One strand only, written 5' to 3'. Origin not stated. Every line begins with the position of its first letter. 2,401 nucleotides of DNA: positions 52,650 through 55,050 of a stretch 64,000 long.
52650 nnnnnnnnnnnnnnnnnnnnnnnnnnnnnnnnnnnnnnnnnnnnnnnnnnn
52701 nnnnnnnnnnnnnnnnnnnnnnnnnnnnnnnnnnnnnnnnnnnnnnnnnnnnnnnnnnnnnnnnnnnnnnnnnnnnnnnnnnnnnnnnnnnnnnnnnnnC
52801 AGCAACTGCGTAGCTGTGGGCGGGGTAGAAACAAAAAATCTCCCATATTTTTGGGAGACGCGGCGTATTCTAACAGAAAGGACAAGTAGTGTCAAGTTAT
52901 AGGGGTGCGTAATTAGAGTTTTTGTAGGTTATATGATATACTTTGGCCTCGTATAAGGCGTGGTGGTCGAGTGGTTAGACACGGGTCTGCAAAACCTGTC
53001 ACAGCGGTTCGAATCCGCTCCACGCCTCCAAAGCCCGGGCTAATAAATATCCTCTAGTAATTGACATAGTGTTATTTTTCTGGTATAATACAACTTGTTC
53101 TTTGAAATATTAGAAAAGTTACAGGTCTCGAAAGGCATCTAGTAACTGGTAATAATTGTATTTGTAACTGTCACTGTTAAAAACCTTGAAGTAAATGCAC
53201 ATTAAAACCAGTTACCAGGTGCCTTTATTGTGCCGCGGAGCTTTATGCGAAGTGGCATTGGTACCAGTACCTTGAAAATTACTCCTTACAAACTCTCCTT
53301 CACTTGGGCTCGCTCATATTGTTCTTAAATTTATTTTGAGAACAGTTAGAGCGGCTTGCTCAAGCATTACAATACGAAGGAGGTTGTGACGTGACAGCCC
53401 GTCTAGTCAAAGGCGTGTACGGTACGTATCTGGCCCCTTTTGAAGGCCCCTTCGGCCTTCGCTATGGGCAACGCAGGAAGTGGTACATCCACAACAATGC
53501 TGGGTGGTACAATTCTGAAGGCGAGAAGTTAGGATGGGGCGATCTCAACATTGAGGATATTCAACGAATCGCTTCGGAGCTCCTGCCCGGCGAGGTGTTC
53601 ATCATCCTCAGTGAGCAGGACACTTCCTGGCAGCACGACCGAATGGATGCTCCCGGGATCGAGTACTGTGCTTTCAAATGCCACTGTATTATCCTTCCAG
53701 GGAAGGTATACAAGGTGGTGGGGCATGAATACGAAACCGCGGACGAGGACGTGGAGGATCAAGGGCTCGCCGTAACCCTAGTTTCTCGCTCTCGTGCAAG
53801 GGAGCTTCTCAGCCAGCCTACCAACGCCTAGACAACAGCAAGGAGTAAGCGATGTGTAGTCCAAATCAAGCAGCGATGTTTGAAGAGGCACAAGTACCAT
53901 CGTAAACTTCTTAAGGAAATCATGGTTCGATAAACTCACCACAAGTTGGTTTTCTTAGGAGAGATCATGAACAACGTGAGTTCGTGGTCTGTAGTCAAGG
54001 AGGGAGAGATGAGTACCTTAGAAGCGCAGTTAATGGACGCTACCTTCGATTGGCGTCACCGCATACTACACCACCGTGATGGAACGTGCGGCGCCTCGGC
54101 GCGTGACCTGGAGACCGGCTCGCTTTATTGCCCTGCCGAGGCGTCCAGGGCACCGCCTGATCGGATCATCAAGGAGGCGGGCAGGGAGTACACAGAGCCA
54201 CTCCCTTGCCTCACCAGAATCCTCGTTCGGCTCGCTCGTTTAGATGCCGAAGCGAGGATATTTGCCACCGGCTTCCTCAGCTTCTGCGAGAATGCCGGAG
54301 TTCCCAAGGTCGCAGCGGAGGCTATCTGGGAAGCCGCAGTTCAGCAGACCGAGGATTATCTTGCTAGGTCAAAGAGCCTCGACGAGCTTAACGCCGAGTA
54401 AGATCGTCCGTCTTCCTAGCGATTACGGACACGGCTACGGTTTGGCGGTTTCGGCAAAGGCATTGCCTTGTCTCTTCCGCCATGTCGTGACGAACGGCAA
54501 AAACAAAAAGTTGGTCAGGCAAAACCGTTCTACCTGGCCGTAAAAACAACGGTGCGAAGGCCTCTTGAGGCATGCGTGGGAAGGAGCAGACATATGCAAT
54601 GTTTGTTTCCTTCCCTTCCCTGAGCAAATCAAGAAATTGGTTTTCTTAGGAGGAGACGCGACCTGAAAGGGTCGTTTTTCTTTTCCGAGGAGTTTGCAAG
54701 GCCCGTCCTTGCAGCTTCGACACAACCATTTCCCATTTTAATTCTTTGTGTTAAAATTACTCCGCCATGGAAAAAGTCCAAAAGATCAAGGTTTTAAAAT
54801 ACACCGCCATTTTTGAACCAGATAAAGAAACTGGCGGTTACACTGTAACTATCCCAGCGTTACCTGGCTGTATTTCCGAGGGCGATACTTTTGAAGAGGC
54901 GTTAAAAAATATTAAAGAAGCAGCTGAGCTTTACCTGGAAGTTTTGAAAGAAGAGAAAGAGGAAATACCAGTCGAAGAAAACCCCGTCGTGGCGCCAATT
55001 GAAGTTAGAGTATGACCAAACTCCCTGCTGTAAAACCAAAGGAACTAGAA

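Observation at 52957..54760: GC-rich island 3 next to tRNA-Cys: consensus promoter, 300-nt leader, two unknown ORFs and a repeated RBS-containing 18-mer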

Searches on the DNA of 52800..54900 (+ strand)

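Call 8: search_rna_families(source=window, start=52800, end=54900, threshold=evalue, max_evalue=10)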
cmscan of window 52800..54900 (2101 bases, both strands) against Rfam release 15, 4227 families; matches with E-value up to 10: 8.
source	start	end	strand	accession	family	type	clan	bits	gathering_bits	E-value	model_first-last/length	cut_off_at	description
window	52957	53027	+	RF00005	tRNA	Gene; tRNA;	CL00001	62.1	29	1.5e-12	1-71/71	no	tRNA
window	53126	53230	-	RF04097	MIR2630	Gene; miRNA;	-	19.7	144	0.57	1-229/229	no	MIR2630 microRNA precursor family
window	53133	53224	-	RF03664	MIR6288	Gene; miRNA;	-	19.1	74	1.8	1-92/92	no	MIR6288 microRNA precursor family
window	52953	53049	+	RF02435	SpF41_sRNA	Gene; sRNA;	-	18.9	52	9.1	1-105/105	no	Streptococcus sRNA SpF41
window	53274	53293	+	RF00462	IRES_APC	Cis-reg; IRES;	-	18.4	50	2.3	16-35/53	no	APC internal ribosome entry site (IRES)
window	54618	54669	+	RF01962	RMST_1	Gene; lncRNA;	-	17.1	40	0.58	1-61/61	no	Rhabdomyosarcoma 2 associated transcript conserved region 1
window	53835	53912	-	RF02651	SorY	Gene; sRNA;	-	15.6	111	5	1-83/83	no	Singlet oxygen resistance RNA Y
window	53058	53124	+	RF02590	Spy1186876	Gene; sRNA;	-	14.3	208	4.1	69-137/243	no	S. pyogenes small RNA 1186876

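Call 90: build_rna_model(alignment_id=A4)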
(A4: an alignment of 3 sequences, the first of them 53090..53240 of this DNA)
Model R1 built from alignment A4 (3 sequences, 156 columns); structure: RNAalifold consensus.
model positions 146; base pairs 39; branch points 0; effective number of sequences 0.96; information 0.589 bits per position. Calibrated on 0.2 Mb of random sequence (short: E-values are rough).
structure used (alignment columns):
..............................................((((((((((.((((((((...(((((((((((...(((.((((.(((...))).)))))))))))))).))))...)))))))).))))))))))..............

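Call 91: search_with_rna_model(model_id=R1, sources=[window, L159, L160, L161, L081, L083, L001, L003, L004, L005, L006], max_evalue=10)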
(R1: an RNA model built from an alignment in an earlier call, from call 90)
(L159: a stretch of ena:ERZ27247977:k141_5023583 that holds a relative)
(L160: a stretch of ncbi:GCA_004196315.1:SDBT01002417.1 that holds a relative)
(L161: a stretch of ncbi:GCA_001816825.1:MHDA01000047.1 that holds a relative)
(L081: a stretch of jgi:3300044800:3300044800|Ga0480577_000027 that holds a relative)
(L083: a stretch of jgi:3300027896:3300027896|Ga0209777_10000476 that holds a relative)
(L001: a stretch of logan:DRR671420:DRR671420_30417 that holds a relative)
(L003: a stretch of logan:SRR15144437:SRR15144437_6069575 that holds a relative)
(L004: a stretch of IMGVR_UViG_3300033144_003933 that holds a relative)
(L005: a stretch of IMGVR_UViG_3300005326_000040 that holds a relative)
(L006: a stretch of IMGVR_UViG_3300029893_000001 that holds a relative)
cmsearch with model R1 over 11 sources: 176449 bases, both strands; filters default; matches with E-value up to 10: 6.
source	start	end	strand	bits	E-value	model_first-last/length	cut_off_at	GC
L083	7578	7723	-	179.2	1.7e-36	1-146/146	no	0.31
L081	7580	7722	-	165.2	2.2e-33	1-146/146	no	0.31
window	53087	53234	+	159.6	3.7e-32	1-146/146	no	0.33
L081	7543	7688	+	51.2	3.5e-08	1-146/146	no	0.35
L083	7553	7686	+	49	1.1e-07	1-146/146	no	0.37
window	53131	53226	-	39.2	1.7e-05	45-139/146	no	0.33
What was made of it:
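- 53096..53236 (+): Conserved promoter-proximal RNA: about 35 nt of single-stranded 5' leader, then a 96-nt hairpin (53131-53226, 39 consensus pairs), then a U-run. This is a candidate ~135-nt sRNA and/or attenuator. Homology with the relatives ends at about 53236. The covariance model finds only these three copies (call 91).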

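Call 104: build_rna_model(alignment_id=A7, structure=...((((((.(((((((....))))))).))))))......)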
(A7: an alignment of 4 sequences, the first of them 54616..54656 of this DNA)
Model R2 built from alignment A7 (4 sequences, 41 columns); structure: as given.
model positions 40; base pairs 13; branch points 0; effective number of sequences 4; information 1.037 bits per position. Calibrated on 0.2 Mb of random sequence (short: E-values are rough).
structure used (alignment columns):
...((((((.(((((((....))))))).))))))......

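Call 105: search_with_rna_model(model_id=R2, sources=[window, L081, L083, L159, L160, L161, L162], max_evalue=10, show_alignments=8)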
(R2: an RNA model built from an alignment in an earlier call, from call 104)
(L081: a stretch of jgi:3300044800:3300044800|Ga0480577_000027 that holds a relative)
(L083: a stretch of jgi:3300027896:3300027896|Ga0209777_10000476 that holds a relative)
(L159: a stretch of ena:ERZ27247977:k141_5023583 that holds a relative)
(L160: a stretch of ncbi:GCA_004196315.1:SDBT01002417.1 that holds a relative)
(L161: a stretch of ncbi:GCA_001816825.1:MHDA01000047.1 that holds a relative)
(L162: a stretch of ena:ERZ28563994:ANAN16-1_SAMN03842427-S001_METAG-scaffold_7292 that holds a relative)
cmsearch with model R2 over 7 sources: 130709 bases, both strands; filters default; matches with E-value up to 10: 17.
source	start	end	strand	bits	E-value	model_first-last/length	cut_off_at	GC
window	54616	54655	+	58.6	5.8e-11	1-40/40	no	0.4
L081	6982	7021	-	58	7.9e-11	1-40/40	no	0.32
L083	6676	6715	-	55.6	2.9e-10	1-40/40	no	0.3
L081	7522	7561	-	53.9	7e-10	1-40/40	no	0.38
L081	7524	7563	+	35.6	1.4e-05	1-40/40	no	0.38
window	53907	53964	+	31.6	0.00012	1-40/40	no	0.38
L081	6984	7023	+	24.2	0.0065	1-40/40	no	0.32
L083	7542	7581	-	21.7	0.026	1-40/40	no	0.47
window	54614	54653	-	18.8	0.12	1-40/40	no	0.43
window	34356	34391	-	15.6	0.68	1-40/40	no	0.28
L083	7544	7583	+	15.1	0.87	1-40/40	no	0.45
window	34117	34143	+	14.9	1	1-40/40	no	0.37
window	53905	53962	-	14.4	1.3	1-40/40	no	0.36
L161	2236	2271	-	14.2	1.5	1-40/40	no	0.39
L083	6680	6715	+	14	1.6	1-40/40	no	0.28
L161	6788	6817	+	11.7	5.5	1-40/40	no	0.37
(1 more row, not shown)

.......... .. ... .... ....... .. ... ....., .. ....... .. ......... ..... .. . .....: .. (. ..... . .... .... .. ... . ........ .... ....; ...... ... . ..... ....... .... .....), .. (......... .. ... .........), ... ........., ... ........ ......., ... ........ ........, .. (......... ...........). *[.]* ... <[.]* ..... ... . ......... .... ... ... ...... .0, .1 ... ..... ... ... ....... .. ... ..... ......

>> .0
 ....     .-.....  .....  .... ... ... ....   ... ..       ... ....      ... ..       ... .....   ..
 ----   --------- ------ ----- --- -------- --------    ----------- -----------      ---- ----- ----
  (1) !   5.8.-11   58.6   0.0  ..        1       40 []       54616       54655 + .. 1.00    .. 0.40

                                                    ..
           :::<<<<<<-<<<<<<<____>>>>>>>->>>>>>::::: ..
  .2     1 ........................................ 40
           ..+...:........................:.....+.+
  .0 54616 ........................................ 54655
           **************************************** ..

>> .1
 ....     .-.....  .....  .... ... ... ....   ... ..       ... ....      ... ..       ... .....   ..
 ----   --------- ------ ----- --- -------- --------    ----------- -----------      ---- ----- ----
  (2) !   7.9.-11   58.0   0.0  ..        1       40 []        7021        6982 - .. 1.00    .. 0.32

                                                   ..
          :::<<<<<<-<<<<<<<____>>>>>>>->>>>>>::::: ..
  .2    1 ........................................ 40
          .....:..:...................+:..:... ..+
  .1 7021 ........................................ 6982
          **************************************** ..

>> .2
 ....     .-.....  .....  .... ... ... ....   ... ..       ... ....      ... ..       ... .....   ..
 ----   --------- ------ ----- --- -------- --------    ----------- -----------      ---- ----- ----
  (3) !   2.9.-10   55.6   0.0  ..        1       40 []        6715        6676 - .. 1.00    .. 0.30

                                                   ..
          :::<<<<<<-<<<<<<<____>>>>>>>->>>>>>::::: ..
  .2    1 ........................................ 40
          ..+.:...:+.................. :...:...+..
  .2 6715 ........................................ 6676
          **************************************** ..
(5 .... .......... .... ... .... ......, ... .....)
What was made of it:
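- The model finds R1 and R2 in all three genomes and nowhere else in about 130 kb (call 105). Direct repeats of R bracket the cargo in all three genomes (call 105). R is single-locus and is found nowhere else in 64 kb plus about 66 kb of related DNA (call 105).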
